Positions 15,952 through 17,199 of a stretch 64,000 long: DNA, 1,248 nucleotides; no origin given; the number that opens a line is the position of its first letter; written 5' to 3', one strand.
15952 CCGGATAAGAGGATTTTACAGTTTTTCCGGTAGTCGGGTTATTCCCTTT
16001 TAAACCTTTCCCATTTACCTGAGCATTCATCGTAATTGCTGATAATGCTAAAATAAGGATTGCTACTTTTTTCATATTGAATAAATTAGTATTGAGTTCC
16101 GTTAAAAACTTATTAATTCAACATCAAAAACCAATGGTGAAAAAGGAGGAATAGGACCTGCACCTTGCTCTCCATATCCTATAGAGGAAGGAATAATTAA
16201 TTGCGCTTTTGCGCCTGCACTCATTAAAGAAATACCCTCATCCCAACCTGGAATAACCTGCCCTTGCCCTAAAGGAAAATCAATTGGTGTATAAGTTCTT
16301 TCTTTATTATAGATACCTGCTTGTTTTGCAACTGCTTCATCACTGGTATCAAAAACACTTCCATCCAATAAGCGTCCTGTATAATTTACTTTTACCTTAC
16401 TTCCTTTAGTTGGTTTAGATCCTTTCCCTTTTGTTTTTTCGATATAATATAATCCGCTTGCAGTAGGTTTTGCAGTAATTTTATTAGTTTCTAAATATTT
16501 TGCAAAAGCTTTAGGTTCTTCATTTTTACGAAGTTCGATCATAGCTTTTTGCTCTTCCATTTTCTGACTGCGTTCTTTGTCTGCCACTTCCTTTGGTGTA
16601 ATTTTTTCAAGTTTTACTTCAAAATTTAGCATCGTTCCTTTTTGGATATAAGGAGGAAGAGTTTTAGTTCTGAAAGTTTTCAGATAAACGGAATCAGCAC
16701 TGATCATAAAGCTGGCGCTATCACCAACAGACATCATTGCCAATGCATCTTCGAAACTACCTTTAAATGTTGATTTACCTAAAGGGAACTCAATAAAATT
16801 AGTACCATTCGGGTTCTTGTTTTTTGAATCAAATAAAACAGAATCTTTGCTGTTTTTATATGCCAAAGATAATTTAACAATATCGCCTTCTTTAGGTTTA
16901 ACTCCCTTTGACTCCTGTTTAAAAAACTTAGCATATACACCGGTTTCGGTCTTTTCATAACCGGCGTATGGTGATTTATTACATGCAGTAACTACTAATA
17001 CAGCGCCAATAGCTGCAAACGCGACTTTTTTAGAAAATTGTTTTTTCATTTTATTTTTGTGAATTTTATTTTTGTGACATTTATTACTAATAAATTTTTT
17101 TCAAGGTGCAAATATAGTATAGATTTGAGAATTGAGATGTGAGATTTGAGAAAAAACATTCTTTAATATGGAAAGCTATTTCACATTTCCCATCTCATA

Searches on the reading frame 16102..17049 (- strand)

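Call 46: search_protein_families(library=pfam, proteins=[window:16102-17049:-], max_evalue=0.001)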
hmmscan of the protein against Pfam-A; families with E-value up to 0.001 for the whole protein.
window:16102-17049:- (315 aa): 1 family
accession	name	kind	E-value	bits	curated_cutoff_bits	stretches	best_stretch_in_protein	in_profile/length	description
PF00254.34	FKBP_C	-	5.3e-38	129.7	21.1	2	211-313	3-94/94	FKBP-type peptidyl-prolyl cis-trans isomerase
